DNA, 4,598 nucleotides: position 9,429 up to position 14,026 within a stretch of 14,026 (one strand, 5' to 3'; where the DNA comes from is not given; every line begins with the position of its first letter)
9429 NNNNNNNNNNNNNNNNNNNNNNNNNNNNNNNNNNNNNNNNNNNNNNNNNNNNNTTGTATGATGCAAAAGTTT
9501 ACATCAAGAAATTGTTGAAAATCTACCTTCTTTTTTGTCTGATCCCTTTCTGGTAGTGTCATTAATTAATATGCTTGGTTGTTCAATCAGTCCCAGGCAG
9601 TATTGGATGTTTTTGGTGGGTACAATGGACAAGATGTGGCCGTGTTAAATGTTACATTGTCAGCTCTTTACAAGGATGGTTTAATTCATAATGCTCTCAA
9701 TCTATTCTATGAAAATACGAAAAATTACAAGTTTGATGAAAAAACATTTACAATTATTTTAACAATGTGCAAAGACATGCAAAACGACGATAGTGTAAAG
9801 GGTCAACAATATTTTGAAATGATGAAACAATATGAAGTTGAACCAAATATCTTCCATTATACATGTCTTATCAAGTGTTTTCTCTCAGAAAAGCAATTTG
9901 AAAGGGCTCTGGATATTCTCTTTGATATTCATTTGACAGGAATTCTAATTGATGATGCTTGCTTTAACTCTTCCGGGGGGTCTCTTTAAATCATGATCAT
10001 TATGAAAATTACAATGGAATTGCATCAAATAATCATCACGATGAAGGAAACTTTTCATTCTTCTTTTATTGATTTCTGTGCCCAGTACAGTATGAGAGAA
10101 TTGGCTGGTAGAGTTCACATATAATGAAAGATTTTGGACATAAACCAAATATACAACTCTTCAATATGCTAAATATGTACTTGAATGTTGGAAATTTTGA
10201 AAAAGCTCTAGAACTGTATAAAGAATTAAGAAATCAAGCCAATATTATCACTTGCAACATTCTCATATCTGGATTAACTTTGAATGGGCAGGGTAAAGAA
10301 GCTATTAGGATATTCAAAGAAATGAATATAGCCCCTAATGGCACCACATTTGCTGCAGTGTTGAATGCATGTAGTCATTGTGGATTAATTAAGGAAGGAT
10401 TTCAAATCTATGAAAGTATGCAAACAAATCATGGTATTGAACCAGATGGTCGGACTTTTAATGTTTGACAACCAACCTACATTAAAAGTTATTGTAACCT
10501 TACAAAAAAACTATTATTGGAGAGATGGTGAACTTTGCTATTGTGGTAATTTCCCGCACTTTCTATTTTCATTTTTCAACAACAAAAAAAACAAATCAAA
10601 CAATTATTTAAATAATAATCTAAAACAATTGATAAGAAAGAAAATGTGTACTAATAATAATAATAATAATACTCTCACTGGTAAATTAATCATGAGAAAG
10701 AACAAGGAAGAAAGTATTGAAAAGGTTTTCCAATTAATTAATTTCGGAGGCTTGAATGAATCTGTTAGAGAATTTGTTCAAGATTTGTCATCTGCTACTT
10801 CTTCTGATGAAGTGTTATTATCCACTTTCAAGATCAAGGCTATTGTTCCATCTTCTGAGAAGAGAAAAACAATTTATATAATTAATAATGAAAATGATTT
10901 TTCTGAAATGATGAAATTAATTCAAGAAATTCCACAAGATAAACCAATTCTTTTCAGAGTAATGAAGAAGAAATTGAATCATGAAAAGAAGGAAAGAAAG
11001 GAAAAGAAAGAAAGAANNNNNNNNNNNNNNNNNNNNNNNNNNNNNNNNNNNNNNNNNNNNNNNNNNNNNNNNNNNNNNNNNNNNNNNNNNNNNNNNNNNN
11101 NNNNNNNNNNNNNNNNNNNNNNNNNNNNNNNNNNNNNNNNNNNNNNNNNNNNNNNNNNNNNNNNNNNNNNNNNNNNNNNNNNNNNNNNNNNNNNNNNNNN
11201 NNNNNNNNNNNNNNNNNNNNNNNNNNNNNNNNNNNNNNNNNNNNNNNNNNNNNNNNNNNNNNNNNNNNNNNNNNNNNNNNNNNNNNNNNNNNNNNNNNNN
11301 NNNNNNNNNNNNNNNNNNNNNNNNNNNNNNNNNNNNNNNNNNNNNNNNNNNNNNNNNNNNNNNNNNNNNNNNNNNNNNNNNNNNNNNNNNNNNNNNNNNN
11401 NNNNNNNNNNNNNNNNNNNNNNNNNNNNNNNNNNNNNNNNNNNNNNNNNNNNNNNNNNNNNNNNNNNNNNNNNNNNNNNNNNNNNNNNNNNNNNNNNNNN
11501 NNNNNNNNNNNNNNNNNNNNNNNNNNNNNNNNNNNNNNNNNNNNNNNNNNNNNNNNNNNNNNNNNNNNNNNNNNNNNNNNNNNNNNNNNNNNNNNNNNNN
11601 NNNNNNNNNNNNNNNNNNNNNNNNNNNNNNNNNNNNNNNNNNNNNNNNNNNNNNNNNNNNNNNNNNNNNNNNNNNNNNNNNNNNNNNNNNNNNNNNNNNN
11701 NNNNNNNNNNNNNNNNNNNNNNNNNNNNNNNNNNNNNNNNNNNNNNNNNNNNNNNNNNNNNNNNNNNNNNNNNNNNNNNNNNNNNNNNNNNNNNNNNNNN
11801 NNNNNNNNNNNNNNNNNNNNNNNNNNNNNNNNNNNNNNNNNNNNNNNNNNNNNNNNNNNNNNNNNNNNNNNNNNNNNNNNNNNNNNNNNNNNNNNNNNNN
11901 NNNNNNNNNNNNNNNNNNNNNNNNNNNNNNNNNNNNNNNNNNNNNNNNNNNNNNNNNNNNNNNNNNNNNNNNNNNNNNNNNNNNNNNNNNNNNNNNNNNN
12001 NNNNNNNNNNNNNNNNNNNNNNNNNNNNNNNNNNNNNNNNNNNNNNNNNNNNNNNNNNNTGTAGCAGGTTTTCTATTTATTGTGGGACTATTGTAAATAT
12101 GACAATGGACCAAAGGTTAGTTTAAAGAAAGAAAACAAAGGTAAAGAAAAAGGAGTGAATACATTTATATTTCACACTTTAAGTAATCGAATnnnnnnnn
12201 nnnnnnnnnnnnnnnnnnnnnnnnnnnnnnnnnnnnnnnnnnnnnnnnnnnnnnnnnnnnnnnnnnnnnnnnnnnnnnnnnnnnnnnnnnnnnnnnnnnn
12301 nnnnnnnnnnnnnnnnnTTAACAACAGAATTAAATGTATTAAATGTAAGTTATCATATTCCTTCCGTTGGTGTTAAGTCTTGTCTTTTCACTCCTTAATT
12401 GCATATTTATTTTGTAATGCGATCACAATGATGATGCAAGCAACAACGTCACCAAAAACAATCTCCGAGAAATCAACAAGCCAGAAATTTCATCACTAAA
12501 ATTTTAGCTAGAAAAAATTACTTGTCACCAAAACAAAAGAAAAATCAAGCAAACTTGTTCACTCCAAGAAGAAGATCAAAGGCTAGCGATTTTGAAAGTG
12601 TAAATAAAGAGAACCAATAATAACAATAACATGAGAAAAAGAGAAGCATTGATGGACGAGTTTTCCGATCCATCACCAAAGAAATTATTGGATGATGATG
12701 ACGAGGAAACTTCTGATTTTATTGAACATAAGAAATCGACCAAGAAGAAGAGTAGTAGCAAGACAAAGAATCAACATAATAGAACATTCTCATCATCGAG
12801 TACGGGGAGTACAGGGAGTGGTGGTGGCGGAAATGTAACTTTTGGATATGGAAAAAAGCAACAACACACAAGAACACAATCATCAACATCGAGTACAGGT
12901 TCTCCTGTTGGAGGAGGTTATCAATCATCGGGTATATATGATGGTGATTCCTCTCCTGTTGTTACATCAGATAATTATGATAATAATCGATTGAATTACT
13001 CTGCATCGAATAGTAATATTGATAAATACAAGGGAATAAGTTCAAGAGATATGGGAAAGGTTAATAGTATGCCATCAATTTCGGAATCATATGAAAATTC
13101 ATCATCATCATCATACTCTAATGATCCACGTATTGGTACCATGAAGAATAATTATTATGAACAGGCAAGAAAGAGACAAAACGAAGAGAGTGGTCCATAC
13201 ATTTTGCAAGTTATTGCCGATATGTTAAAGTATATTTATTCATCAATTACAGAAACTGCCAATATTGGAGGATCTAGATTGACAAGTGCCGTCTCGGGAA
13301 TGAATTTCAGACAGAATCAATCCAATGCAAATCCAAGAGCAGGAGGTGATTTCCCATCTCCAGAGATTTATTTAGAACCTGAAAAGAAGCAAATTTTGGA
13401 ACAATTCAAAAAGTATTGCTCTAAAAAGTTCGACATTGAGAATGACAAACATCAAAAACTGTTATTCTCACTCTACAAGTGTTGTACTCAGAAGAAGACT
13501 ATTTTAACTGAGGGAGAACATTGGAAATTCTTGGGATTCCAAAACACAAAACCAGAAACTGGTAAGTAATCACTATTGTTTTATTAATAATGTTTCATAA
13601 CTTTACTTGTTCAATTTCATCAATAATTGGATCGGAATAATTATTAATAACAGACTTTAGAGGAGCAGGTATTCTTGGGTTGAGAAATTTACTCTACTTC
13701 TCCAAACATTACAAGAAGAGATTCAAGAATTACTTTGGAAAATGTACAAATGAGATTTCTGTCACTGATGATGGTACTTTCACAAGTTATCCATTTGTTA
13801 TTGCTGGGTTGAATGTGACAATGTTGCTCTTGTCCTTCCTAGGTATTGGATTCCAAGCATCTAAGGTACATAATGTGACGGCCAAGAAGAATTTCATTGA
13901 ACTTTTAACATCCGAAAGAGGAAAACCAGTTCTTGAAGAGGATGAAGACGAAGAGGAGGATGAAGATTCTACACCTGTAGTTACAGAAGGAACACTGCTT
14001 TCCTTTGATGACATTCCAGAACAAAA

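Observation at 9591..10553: Plant-type PLS-class PPR protein with a DYW-domain terminus in a protist genome, apparently decaying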

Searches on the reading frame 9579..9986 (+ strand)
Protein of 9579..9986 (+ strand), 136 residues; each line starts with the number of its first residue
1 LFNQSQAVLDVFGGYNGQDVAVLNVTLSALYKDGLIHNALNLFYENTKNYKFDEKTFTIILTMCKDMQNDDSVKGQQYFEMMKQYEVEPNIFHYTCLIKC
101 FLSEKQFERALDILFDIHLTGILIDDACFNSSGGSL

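Call 5: search_protein_families(library=pfam, max_evalue=1, proteins=[window:9579-9986:+])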
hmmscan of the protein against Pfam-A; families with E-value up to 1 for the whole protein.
seq(136 aa): 6 families
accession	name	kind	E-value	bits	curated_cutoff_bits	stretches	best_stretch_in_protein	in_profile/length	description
PF13041.12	PPR_2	-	6.3e-10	39.4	30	3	89-130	1-42/50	PPR repeat family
PF01535.26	PPR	-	4.5e-06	27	25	1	93-116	2-25/31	PPR repeat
PF13812.12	PPR_3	-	2.1e-05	25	25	1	47-101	8-60/63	Pentatricopeptide repeat domain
PF17177.10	PPR_long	-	0.00023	21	27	1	26-120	17-118/211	Pentacotripeptide-repeat region of PRORP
PF12854.13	PPR_1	-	0.0008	19.5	23.8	1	87-101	3-17/34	PPR repeat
PF07377.18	DUF1493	-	0.027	15.6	21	1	39-107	8-75/108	Protein of unknown function (DUF1493)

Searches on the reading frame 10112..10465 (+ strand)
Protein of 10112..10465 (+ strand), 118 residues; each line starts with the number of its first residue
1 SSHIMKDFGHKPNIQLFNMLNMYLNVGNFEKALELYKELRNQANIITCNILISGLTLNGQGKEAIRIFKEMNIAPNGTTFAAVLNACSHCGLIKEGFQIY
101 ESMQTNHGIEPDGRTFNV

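Call 5: search_protein_families(library=pfam, max_evalue=1, proteins=[window:10112-10465:+])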
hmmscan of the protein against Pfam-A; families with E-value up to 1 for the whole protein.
seq(118 aa): 11 families
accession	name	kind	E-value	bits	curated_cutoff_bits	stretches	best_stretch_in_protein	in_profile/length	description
PF13041.12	PPR_2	-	2.6e-20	72.7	30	3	44-88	2-49/50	PPR repeat family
PF01535.26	PPR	-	6.6e-18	64.1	25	3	46-71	1-26/31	PPR repeat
PF13812.12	PPR_3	-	4e-11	43.3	25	2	42-87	12-60/63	Pentatricopeptide repeat domain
PF12854.13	PPR_1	-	4e-10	39.7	23.8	1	44-71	6-33/34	PPR repeat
PF17177.10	PPR_long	-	0.0021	17.9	27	1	62-117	71-128/211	Pentacotripeptide-repeat region of PRORP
PF13176.12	TPR_7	-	0.0036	17.7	27.9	1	17-38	3-24/36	Tetratricopeptide repeat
PF13428.12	TPR_14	-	0.006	17.6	23.5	1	19-40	7-28/44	Tetratricopeptide repeat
PF00515.34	TPR_1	-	0.02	15.1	27.8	1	21-38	9-26/34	Tetratricopeptide repeat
PF07719.23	TPR_2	-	0.039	14.5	27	1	22-39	10-27/34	Tetratricopeptide repeat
PF14559.12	TPR_19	-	0.09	13.6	25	0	19-43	31-55/68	Tetratricopeptide repeat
PF13424.12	TPR_12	-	0.22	12.2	30.1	1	22-43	12-33/77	Tetratricopeptide repeat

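Call 30: search_protein_representatives(alignment_id=A2)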
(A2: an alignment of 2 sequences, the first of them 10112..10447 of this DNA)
Query: 2 sequences, 234 profile positions. Proteins with E-value up to 0.001 (for the whole library): 9073; up to 1e-10: 5443; up to 1e-30: 712. The best 150 are listed.
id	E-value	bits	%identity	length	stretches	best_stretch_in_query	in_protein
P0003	7.4e-163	555.8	-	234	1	1-234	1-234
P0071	7.3e-70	251.5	-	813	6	118-234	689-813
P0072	3.8e-68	245.9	-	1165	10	4-123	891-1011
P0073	1.3e-66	240.9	-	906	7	3-119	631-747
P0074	2.1e-66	240.2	-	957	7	116-234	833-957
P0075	2.5e-63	230.1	-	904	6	4-119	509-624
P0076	9.4e-63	228.2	-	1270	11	98-234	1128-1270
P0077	1.9e-61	223.9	-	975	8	13-137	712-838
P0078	1.9e-61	223.9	-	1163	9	4-117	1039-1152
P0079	6.5e-61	222.2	-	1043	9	99-234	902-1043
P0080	8.7e-61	221.8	-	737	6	3-118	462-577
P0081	1.1e-59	218.2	-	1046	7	119-234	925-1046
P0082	1.3e-58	214.7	-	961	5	4-118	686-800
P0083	3.0e-58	213.5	-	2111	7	119-234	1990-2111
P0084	5.2e-58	212.7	-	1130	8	3-115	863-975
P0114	5.5e-52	193.0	-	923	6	5-118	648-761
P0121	2.1e-51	191.0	-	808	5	111-234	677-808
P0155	7.7e-48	179.4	-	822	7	117-234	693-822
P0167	3.5e-47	177.3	-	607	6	38-234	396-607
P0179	1.8e-46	175.0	-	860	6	117-234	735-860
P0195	1.9e-45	171.5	-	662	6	107-234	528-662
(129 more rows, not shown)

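Call 33: list_cluster_members(proteins=[P0071, P0121, P0155, P0179, P0114, P0167, P0195, P0003])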
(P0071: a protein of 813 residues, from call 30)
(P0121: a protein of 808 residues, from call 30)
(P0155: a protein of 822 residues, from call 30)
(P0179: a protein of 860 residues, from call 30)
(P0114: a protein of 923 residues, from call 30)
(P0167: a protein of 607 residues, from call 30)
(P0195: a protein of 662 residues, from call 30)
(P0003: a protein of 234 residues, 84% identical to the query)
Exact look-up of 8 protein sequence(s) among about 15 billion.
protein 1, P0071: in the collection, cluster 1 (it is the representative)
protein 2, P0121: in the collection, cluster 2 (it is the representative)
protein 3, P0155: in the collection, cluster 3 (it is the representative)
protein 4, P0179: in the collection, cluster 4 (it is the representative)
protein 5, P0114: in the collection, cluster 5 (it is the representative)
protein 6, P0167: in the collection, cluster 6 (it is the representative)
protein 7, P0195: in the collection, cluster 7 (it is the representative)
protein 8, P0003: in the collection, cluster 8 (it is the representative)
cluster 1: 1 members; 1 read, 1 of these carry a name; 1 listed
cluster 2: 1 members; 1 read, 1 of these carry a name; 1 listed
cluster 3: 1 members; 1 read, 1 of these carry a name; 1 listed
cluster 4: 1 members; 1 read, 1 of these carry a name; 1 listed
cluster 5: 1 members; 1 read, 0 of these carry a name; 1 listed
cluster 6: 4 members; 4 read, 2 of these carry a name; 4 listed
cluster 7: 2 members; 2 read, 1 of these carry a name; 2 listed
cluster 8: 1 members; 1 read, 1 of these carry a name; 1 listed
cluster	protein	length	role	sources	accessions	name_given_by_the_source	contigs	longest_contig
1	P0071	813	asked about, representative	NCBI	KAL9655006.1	hypothetical protein ABK040_008791 [Willaertia magna]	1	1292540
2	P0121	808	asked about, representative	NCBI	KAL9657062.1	hypothetical protein ABK040_002688 [Willaertia magna]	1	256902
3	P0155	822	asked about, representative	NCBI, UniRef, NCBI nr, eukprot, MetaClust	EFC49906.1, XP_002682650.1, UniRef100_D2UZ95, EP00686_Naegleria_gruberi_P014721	predicted protein [Naegleria gruberi] | Predicted protein n=1 Tax=Naegleria gruberi TaxID=5762 RepID=D2UZ95_NAEGR | uncharacterized protein NAEGRDRAFT_45424 [Naegleria gruberi]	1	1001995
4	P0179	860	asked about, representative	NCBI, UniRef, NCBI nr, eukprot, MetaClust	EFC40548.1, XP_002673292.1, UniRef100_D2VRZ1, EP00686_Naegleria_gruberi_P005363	predicted protein [Naegleria gruberi] | Predicted protein n=1 Tax=Naegleria gruberi TaxID=5762 RepID=D2VRZ1_NAEGR | uncharacterized protein NAEGRDRAFT_51788 [Naegleria gruberi]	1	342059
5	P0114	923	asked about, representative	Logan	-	-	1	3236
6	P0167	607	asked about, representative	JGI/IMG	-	pentatricopeptide repeat protein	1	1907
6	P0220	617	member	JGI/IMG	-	pentatricopeptide repeat protein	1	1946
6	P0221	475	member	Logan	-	-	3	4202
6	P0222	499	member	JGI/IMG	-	-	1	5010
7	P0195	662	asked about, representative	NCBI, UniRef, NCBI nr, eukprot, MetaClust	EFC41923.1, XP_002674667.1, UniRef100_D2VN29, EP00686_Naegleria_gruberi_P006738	predicted protein [Naegleria gruberi] | Predicted protein n=1 Tax=Naegleria gruberi TaxID=5762 RepID=D2VN29_NAEGR | uncharacterized protein NAEGRDRAFT_70351 [Naegleria gruberi]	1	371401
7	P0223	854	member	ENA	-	-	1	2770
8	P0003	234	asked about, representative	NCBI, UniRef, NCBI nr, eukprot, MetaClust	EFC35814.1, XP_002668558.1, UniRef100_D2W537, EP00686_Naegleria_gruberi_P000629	predicted protein [Naegleria gruberi] | Predicted protein n=1 Tax=Naegleria gruberi TaxID=5762 RepID=D2W537_NAEGR | uncharacterized protein NAEGRDRAFT_76525 [Naegleria gruberi]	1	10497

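Call 35: find_related_loci(query=window:10112-10447:+, collection=metagenome_contigs, flank=5000)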
Query window:10112-10447:+ (112 aa) in metagenome_contigs; peptide patterns used: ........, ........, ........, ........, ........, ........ (x = any residue, [..] = any of these).
81 stretches matched a pattern; 1 encode a relative of the query (tblastn E <= 1e-3); 1 distinct loci.
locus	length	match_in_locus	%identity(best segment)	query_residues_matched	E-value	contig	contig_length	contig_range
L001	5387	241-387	41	57-104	3e-9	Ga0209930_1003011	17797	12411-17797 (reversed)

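Call 40: find_encoding_contigs(protein=window:10124-10465:+, flank=10000, max_places=10)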
Protein window:10124-10465:+ (114 aa): no gene with exactly this product is on record in the collection.

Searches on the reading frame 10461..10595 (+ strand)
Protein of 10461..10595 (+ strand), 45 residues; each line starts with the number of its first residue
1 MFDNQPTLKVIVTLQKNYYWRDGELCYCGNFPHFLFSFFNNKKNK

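Call 48: search_protein_families(library=pfam, max_evalue=10, proteins=[window:10461-10595:+])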
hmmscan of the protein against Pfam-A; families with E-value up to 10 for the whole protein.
seq(45 aa): 0 families

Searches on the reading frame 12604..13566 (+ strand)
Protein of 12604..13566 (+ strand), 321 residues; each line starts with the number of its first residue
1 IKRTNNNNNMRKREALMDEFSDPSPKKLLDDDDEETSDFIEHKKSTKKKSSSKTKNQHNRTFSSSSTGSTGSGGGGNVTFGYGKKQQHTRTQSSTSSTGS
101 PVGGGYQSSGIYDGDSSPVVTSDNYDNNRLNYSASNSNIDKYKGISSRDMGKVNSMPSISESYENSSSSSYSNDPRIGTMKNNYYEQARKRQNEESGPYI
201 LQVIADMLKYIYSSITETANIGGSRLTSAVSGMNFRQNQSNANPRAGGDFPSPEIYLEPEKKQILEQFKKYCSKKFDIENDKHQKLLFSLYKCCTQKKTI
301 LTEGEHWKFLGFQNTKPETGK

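Call 29: search_protein_families(library=pfam, max_evalue=0.01, proteins=[window:12604-13566:+])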
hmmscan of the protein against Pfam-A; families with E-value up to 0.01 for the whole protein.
window:12604-13566:+ (321 aa): 1 family
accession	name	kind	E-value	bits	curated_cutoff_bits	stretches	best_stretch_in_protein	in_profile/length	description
PF04727.18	ELMO_CED12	-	1.5e-06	28.9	23.3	1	268-319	3-60/176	ELMO/CED-12 family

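Call 41: find_encoding_contigs(protein=window:12631-13566:+, flank=10000, max_places=6)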
Protein window:12631-13566:+ (312 aa): no gene with exactly this product is on record in the collection.

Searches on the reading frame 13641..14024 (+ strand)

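Call 29: search_protein_families(library=pfam, max_evalue=0.01, proteins=[window:13641-14024:+])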
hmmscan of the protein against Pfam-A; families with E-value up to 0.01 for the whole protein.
window:13641-14024:+ (128 aa): 1 family
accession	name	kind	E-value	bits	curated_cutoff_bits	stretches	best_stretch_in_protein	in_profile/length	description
PF04727.18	ELMO_CED12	-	6e-16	59.4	23.3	1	4-78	60-129/176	ELMO/CED-12 family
